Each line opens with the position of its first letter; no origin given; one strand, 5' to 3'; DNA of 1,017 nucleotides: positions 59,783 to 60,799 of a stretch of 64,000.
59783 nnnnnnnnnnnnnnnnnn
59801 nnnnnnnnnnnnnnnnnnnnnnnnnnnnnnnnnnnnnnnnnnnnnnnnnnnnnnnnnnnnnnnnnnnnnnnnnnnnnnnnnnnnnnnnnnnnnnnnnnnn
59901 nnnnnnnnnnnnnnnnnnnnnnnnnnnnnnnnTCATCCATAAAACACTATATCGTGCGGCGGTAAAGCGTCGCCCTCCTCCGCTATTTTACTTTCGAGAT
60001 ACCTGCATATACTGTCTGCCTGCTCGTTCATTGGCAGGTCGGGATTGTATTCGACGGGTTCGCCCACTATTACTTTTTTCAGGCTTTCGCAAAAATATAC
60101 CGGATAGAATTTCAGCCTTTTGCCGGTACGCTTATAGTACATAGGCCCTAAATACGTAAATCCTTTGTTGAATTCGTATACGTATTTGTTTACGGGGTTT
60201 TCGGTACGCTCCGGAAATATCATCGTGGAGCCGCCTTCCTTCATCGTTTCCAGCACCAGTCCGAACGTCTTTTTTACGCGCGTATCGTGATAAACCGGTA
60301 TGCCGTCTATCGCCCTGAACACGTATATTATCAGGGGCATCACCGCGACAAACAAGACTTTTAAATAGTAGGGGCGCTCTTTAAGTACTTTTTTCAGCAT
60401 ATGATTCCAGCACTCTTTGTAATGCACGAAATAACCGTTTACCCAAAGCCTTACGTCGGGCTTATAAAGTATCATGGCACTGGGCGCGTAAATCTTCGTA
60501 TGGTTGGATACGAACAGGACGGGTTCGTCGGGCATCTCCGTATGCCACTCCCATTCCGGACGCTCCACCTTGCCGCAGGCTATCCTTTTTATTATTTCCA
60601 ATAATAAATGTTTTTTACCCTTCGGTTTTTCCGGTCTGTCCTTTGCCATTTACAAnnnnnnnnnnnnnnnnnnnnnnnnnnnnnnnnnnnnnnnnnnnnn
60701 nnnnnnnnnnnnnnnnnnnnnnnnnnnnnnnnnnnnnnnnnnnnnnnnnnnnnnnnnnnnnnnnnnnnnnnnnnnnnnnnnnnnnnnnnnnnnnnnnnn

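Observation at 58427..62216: Operon of GPH/MFS transporter, LPLAT-like acyltransferase, stand-alone MprF-type flippase-like protein and DUF896: a candidate lysolipid salvage/remodelling module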

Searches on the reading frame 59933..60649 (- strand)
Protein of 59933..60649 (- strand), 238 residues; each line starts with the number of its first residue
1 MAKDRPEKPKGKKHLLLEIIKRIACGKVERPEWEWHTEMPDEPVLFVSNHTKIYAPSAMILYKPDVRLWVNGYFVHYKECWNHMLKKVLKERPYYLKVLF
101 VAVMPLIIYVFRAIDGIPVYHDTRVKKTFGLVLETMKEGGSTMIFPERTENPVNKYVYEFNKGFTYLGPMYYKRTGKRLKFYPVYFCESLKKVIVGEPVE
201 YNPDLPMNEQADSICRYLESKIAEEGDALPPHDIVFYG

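Call 3: search_protein_families(library=pfam, proteins=[window:59933-60649:-], max_evalue=0.01)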
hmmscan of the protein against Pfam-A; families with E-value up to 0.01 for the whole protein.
window:59933-60649:- (238 aa): 1 family
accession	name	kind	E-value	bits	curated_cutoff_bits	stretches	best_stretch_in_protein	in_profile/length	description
PF01553.26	Acyltransferase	-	0.00059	20.1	23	0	42-166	14-117/132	Acyltransferase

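Call 4: search_protein_families(library=ncbifam, proteins=[window:59933-60649:-], max_evalue=0.01)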
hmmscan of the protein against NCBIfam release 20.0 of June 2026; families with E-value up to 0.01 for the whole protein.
window:59933-60649:- (238 aa): 0 families

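Call 5: find_homologous_proteins(query=window:59933-60649:-)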
Query window:59933-60649:- (238 aa): 44 proteins with E <= 0.001 among 200 candidates.
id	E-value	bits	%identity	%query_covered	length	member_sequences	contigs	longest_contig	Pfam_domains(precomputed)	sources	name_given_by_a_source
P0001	7.2e-161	551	99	100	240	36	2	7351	-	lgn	-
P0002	5.7e-80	286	55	96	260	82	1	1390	PF01553.27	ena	-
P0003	1.7e-77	278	51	96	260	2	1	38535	PF01553.27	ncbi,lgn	-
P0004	3.2e-68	248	48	95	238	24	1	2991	PF01553.27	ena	-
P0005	1.6e-67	245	50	96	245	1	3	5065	-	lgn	-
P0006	2.1e-67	245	52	89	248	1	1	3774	PF01553.27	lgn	-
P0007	3.7e-67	244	49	100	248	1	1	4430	-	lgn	-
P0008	6.2e-67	244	50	95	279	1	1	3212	-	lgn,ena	-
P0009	9.1e-67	243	55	83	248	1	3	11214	-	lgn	-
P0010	1.8e-65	239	51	95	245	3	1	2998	-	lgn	-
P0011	1.6e-64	236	56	84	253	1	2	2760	-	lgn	-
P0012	3.3e-64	235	53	87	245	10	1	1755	-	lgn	-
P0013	1.4e-62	229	51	86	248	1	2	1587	-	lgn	-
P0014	1.9e-62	229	49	95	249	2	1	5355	-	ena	-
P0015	2.5e-62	228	48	96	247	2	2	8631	-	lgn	-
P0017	3.8e-62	228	50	95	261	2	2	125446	PF01553.27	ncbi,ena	-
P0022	3.3e-59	218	45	95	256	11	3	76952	-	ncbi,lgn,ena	ncbi:MAG: hypothetical protein ACI4M8_00310 [Christensenellales bacterium]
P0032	3.2e-56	208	47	86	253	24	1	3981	PF01553.27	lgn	-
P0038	6.8e-50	188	45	87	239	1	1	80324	-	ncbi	-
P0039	1.4e-47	180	43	88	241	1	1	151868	-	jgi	-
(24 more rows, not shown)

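Call 7: find_encoding_contigs(protein=P0017, flank=7000, max_places=2)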
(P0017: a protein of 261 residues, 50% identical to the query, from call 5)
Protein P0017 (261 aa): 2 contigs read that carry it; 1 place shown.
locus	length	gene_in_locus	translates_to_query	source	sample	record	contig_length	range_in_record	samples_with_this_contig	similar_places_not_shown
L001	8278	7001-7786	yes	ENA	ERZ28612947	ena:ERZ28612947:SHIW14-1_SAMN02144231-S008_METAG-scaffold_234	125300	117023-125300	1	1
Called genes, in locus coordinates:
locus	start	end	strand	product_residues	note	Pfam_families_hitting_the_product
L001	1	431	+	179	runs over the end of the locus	-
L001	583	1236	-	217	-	PF00596:Aldolase_II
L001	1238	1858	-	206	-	PF00596:Aldolase_II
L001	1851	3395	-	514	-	PF00370:FGGY_N, PF02782:FGGY_C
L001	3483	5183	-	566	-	PF00202:Aminotran_3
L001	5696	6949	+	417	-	PF05343:Peptidase_M42 (weak), PF04389:Peptidase_M28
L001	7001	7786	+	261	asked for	PF01553:Acyltransferase (faint)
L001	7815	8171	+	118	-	-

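Call 8: find_encoding_contigs(protein=P0039, flank=7000, max_places=2)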
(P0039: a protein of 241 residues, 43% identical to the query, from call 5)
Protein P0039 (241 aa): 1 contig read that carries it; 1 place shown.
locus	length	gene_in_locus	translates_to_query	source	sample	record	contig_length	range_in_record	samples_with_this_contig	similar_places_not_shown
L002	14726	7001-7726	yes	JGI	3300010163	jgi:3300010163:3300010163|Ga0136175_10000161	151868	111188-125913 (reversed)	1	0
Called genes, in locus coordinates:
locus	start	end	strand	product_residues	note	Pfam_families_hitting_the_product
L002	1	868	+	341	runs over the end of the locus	PF09479:Flg_new (faint), PF18998:Flg_new_2 (faint)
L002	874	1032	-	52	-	-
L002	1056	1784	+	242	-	PF00106:adh_short, PF08659:KR, PF13561:adh_short_C2, PF23441:SDR (weak)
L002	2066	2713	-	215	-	PF19845:DUF6320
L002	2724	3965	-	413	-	PF16911:PapA_C (weak)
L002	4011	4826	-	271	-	PF01513:NAD_kinase, PF20143:NAD_kinase_C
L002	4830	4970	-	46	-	-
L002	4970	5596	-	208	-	PF01205:Impact_N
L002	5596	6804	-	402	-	PF00579:tRNA-synt_1b, PF22421:SYY_C-terminal, PF01479:S4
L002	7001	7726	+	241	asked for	-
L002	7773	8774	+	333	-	PF00892:EamA (weak)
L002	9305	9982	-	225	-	PF00756:Esterase (weak)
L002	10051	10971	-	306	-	PF13349:DUF4097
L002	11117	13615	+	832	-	PF15902:Sortilin-Vps10 (faint)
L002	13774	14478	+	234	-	PF20730:YetF_N (faint), PF04239:DUF421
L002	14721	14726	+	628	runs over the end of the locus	-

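Call 9: find_encoding_contigs(protein=P0038, flank=7000, max_places=2)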
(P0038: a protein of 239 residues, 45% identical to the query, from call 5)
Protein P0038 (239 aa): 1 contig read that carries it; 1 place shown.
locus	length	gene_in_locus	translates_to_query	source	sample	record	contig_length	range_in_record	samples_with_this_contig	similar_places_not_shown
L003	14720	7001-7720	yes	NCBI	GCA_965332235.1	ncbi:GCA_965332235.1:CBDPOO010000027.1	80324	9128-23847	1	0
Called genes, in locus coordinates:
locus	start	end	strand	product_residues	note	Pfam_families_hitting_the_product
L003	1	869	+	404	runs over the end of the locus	PF13203:DUF2201_N, PF09967:DUF2201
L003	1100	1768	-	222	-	PF19845:DUF6320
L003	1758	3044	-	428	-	PF16911:PapA_C (weak)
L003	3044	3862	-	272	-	PF01513:NAD_kinase, PF20143:NAD_kinase_C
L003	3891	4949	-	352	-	PF01063:Aminotran_4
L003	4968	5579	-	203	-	PF01205:Impact_N, PF09186:DUF1949 (weak)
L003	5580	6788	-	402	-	PF00579:tRNA-synt_1b, PF22421:SYY_C-terminal, PF01479:S4 (weak)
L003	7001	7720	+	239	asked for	-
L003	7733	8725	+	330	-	PF00892:EamA (faint)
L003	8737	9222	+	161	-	-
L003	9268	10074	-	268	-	PF02585:PIG-L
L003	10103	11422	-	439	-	PF00480:ROK (weak)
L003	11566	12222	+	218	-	PF03703:bPH_2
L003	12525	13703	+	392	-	-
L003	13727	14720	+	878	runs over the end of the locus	PF00496:SBP_bac_5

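Call 10: search_protein_families(library=pfam, proteins=[L002:7773-8774:+, L003:7733-8725:+, L001:7815-8171:+, L003:8737-9222:+], max_evalue=1)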
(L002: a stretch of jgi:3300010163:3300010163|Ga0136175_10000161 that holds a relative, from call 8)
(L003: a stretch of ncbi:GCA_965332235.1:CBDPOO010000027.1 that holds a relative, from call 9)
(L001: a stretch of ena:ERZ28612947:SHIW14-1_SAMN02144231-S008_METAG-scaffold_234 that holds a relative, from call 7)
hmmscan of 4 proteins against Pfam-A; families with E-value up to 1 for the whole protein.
L002:7773-8774:+ (333 aa): 2 families
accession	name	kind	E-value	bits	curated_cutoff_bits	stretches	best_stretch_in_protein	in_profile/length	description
PF00892.27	EamA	-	8.1e-08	33.1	28.2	2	236-327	39-133/135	EamA-like transporter family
PF10639.15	TMEM234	-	0.0028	18.2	30.1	1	75-157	35-110/113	Putative transmembrane family 234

L003:7733-8725:+ (330 aa): 3 families
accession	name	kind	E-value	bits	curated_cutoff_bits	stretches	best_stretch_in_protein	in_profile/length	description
PF00892.27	EamA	-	8.3e-09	36.3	28.2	2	233-324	39-133/135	EamA-like transporter family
PF10639.15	TMEM234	-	0.0011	19.4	30.1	1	77-157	37-110/113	Putative transmembrane family 234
PF11190.13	DUF2976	-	0.12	12.7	28.2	1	140-200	23-84/87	Protein of unknown function (DUF2976)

L001:7815-8171:+ (118 aa): 2 families
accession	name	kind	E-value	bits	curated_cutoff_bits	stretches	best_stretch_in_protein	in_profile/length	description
PF11262.13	Tho2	-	0.05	13.2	23.1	1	2-99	151-241/305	Transcription factor/nuclear export subunit protein 2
PF15539.11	CAF1-p150_C2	-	0.34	10.7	27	1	55-70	141-156/288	CAF1 complex subunit p150, region binding to CAF1-p60 at C-term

L003:8737-9222:+ (161 aa): 2 families
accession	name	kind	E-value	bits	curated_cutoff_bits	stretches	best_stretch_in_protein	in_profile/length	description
PF05525.19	Branch_AA_trans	-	0.033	13.6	22.3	1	12-61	151-201/429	Branched-chain amino acid transport protein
PF05170.20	AsmA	-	0.14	11.3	29.8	1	1-28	1-31/607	AsmA family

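Call 11: find_encoding_contigs(protein=P0022, flank=7000, max_places=2)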
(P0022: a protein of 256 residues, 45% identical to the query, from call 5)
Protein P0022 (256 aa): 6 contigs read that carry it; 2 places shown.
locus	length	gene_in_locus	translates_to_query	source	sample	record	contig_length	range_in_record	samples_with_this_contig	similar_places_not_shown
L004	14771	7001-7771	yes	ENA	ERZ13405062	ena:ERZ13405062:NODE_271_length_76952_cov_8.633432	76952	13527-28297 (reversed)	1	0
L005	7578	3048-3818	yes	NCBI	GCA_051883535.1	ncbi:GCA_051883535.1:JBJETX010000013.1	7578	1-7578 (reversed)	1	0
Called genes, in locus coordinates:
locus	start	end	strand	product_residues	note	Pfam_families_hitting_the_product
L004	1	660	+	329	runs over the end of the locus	PF13310:Virulence_RhuM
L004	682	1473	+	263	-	-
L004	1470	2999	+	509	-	PF00239:Resolvase, PF07508:Recombinase, PF13408:Zn_ribbon_recom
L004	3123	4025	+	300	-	PF13166:AAA_13 (faint), PF13476:AAA_23 (faint), PF02463:SMC_N, PF13175:AAA_15, PF13304:AAA_21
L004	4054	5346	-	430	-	PF01546:Peptidase_M20, PF07687:M20_dimer (faint)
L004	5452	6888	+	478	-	PF00749:tRNA-synt_1c, PF19269:Anticodon_2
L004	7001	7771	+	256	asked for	-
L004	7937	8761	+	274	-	PF13176:TPR_7 (faint), PF13374:TPR_10 (faint), PF13424:TPR_12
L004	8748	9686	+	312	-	PF13228:DUF4037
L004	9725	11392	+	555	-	PF01268:FTHFS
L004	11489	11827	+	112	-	-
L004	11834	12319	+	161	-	PF04073:tRNA_edit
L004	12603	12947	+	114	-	PF00825:Ribonuclease_P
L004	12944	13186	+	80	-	PF01809:YidD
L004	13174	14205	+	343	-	PF02096:60KD_IMP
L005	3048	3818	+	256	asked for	-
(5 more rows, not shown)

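Call 12: find_encoding_contigs(protein=P0003, flank=7000, max_places=2)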
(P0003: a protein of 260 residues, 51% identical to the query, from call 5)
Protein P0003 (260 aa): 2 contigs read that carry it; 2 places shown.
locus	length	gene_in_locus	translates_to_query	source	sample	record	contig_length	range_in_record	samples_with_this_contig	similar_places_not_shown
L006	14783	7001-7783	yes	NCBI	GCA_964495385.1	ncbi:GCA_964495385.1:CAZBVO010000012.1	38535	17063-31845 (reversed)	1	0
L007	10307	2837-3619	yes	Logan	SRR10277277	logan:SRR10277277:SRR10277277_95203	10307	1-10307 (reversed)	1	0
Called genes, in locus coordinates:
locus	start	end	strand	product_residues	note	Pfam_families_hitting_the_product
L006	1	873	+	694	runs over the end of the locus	PF00724:Oxidored_FMN, PF00890:FAD_binding_2, PF01262:AlaDh_PNT_C (weak), PF01266:DAO, PF01494:FAD_binding_3 (weak), PF01946:Thi4 (weak), PF07992:Pyr_redox_2, PF13450:NAD_binding_8, +12 more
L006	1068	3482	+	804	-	PF01055:Glyco_hydro_31_2nd, PF21365:Glyco_hydro_31_3rd, PF17137:DUF5110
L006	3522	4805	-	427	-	-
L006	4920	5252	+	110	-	PF06961:DUF1294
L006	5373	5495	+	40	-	-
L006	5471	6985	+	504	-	PF13347:MFS_2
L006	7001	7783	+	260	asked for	PF01553:Acyltransferase (weak)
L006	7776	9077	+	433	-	PF03706:LPG_synthase_TM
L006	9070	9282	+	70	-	PF05979:DUF896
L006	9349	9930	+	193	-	-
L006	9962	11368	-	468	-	PF13347:MFS_2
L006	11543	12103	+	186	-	PF00186:DHFR_1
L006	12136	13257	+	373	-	PF22020:RlmL_1st, PF02926:THUMP, PF01170:UPF0020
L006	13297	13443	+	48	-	-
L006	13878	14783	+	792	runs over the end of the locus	-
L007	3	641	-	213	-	?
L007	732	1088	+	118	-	PF06961:DUF1294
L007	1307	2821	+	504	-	PF13347:MFS_2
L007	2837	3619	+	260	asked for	PF01553:Acyltransferase (weak)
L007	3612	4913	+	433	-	PF03706:LPG_synthase_TM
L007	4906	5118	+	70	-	PF05979:DUF896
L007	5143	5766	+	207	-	-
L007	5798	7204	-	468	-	PF13347:MFS_2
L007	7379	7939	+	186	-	PF00186:DHFR_1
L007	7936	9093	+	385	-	PF22020:RlmL_1st, PF02926:THUMP, PF01170:UPF0020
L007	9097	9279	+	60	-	-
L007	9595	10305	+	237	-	?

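Call 14: find_related_loci(query=A1, collection=genome_contigs, flank=8000)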
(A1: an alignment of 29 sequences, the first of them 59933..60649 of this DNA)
Query A1 (238 aa) in genome_contigs; peptide patterns used: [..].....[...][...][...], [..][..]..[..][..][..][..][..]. (x = any residue, [..] = any of these).
61 stretches matched a pattern; 33 encode a relative of the query (tblastn E <= 1e-3); 33 distinct loci.
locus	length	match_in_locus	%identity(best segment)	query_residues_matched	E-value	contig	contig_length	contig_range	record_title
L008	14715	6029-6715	55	11-238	4e-84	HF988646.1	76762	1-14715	Faecalibacterium sp. CAG:1138 genomic scaffold, scf66, whole genome shotgun sequence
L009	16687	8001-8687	51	11-238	1e-80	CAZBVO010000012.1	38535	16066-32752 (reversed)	MAG TPA_asm: uncultured Faecalibacterium sp. isolate SRP225648_co1_867 genome assembly, contig: NODE_2003_length_38535_c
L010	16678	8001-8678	48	12-238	3e-72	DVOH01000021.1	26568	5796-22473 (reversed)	MAG TPA_asm: Candidatus Stercoripulliclostridium merdipullorum isolate 23406 CHK104__C310547_L26568_ERR2241852, whole ge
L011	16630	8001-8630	54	32-238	1e-68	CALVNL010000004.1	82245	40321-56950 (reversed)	MAG: uncultured Clostridia bacterium isolate BRZ_QM__bin111 genome assembly, contig: BRZ_QM__NODE_138_length_82245_cov_2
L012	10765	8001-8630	54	32-238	5e-68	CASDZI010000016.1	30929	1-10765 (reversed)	uncultured Christensenella sp. isolate A15_L4_384384_idba_bin.61 genome assembly, contig: A15_L4_384384_idba_bin.61.fa_s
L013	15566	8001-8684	48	14-238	1e-67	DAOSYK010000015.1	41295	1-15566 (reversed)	MAG TPA_asm: Clostridia bacterium isolate AMR_MDS_2087 NODE_777_length_41295_cov_6.931353, whole genome shotgun sequence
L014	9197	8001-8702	50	12-238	1e-65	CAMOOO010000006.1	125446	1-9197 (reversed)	MAG: uncultured Clostridia bacterium isolate SRR873608_bin.182_metaWRAP_v1.3_MAG genome assembly, contig: NODE_204_lengt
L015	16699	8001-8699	48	12-238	8e-65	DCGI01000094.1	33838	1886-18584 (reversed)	MAG TPA_asm: Christensenella sp. UBA1782 UBA1782_contig_102331, whole genome shotgun sequence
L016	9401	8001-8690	45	12-238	1e-64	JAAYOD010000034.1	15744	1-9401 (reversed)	MAG: Clostridiales bacterium isolate AS21ysBPME_320 142332_AS21, whole genome shotgun sequence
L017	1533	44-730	48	14-237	6e-67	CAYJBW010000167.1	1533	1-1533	MAG TPA_asm: uncultured Christensenella sp. isolate ERP122455_co2_177 genome assembly, contig: NODE_71085_length_1533_co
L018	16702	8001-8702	48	12-238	1e-63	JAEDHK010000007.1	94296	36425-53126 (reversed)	MAG: Clostridia bacterium isolate MAG134 NODE_91_length_94296_cov_13.505937, whole genome shotgun sequence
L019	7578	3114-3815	45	12-238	6e-63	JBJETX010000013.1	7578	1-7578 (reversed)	MAG: Christensenellales bacterium isolate PUUB15_bin.055 NODE_10981_length_7578_cov_4.473348, whole genome shotgun seque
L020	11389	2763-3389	49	35-237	4e-63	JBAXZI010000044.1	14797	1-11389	MAG: Clostridia bacterium isolate SO_2016_CLC_T1_39 scaffold03474_PH3_Jul14_2016, whole genome shotgun sequence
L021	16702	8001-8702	44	12-238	6e-63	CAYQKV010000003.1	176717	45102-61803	MAG TPA_asm: uncultured Christensenella sp. isolate binchicken_co370_50 genome assembly, contig: NODE_93_length_176717_c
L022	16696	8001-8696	44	14-238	9e-62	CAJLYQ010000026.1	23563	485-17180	MAG TPA_asm: uncultured Catabacter sp. isolate ERR321646-bin.66 genome assembly, contig: NODE_1435_length_23563_cov_5.63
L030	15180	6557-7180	46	35-238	3e-58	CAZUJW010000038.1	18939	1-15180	MAG TPA_asm: uncultured Christensenella sp. isolate binchicken_co323_70 genome assembly, contig: NODE_2852_length_18939_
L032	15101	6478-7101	46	35-238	1e-57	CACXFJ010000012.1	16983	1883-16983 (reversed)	MAG: uncultured Clostridiales bacterium isolate RUG11213 genome assembly, contig: RUG11213_asm_12, whole genome shotgun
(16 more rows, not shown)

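Call 18: search_solved_structures(query=A1, max_evalue=10, show_alignments=3)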
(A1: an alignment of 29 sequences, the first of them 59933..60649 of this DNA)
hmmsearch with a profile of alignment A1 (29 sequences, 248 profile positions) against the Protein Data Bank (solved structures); distinct sequences matched with E-value up to 10: 3.
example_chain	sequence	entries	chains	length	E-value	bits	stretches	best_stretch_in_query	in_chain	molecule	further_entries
6skl_X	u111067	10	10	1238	0.86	11.9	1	76-150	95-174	Topoisomerase 1-associated factor 1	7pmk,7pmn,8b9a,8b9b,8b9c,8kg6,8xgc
6jb8_A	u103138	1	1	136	0.92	11.8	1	36-91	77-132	Nanobody D3-L11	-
1zvy_A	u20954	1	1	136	1.3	11.4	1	36-90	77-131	Immunoglobulin heavy chain antibody variable domain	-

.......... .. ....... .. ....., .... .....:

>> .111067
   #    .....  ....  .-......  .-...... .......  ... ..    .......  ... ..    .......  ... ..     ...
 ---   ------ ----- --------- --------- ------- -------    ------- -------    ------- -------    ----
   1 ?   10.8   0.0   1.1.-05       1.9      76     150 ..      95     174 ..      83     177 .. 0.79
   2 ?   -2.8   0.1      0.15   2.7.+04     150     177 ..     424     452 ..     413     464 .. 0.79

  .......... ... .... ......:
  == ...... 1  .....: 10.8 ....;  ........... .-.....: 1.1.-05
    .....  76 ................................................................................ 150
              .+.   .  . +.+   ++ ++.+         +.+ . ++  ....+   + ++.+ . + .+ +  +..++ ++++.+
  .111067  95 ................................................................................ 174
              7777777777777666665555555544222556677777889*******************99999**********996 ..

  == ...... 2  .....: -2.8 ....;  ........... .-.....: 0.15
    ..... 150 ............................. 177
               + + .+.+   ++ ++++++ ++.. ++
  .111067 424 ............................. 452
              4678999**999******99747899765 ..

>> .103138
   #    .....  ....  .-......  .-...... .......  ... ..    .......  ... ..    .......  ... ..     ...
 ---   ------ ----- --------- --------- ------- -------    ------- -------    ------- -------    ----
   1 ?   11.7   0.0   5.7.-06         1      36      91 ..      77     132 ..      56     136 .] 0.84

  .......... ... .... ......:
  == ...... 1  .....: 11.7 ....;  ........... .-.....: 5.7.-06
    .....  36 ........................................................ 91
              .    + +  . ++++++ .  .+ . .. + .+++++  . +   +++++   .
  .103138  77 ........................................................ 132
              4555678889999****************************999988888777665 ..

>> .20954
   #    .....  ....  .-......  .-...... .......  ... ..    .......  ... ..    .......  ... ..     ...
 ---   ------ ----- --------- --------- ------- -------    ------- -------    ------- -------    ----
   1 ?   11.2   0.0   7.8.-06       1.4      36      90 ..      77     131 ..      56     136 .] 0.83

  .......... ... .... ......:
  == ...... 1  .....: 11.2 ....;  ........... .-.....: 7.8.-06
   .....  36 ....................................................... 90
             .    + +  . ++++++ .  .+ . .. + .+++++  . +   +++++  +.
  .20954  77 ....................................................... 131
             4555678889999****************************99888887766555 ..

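Call 25: predict_structure(alignment_id=A1)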
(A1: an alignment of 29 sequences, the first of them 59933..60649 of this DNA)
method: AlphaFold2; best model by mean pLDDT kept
length: 238 residues; sequences in the alignment: 29
mean_pLDDT: 91.3   pTM: 0.87
mean pLDDT of the five models: 91.3, 91.3, 90.6, 89.2, 89.2
residues with pLDDT >= 90: 203; 70-90: 20; 50-70: 8; < 50: 7
segments of 3 or more residues with pLDDT < 50: 1-6
pLDDT, mean of each block of 10 residues (from residue 1): 44 82 92 96 95 91 94 94 94 96 94 92 93 95 90 92 95 96 96 98 96 97 97 81
secondary structure, 60 per line:
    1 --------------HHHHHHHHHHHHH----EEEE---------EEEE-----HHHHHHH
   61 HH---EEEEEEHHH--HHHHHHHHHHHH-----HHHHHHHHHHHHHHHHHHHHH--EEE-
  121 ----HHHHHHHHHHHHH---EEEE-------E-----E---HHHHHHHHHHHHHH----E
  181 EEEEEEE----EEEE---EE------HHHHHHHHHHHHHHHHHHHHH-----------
elements in order: H15-27 E32-35 E45-48 H54-62 E66-71 H77-88 H94-114 E117-119 H125-137 E141-144 H162-175 E180-187 E192-195 H207-227

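Call 27: search_protein_families(library=pfam, proteins=[L010:10072-11238:+, L006:9349-9930:+], max_evalue=0.1)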
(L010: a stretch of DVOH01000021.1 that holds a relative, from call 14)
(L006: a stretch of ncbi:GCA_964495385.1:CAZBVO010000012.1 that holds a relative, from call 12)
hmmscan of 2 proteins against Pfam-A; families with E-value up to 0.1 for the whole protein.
L010:10072-11238:+ (388 aa): 1 family
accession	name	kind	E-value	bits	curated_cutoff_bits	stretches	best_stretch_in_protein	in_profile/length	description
PF02595.20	Gly_kinase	-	1.2e-110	370.4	23.3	1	26-354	1-340/372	Glycerate kinase family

L006:9349-9930:+ (193 aa): 1 family
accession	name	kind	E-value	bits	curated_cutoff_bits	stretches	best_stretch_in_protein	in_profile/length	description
PF10925.13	DUF2680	-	0.059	13.9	25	0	8-35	18-45/57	Protein of unknown function (DUF2680)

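Call 63: search_protein_representatives(alignment_id=A1)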
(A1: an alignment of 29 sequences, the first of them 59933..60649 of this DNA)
Query: 29 sequences, 248 profile positions. Proteins with E-value up to 0.001 (for the whole library): 1088; up to 1e-10: 791; up to 1e-30: 249. The best 150 are listed.
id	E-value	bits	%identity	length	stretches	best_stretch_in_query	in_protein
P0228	5.6e-113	392.5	-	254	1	2-248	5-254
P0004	6.1e-97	340.0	-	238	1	6-248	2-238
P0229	2.6e-84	298.6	-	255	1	3-246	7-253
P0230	7.0e-71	254.6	-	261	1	3-244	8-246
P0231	1.2e-70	253.9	-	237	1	14-245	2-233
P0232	1.8e-70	253.3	-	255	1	2-245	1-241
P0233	1.6e-68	246.9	-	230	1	6-222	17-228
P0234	5.7e-62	225.5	-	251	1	2-245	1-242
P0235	4.7e-60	219.2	-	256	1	2-247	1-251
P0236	9.6e-59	214.9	-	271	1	2-247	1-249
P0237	5.2e-58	212.5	-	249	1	1-247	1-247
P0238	7.2e-58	212.0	-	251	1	15-247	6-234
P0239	1.3e-57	211.2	-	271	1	15-247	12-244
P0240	3.0e-57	210.0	-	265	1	11-247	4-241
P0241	7.7e-57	208.7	-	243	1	3-238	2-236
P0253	3.9e-52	193.2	-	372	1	7-247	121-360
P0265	4.9e-49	183.1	-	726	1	16-238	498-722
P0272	1.8e-47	178.0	-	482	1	15-247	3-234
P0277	7.0e-47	176.0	-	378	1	8-247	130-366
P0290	6.9e-45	169.5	-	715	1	19-237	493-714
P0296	1.5e-43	165.1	-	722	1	22-237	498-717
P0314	1.5e-40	155.3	-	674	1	14-236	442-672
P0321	2.1e-39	151.6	-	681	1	16-237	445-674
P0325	6.5e-39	149.9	-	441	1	17-237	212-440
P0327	9.3e-39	149.4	-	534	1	11-238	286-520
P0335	2.2e-38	148.2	-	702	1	14-236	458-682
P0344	2.3e-37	144.8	-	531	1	10-238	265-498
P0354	3.0e-36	141.2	-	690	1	3-235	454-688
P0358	3.9e-36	140.8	-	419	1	16-236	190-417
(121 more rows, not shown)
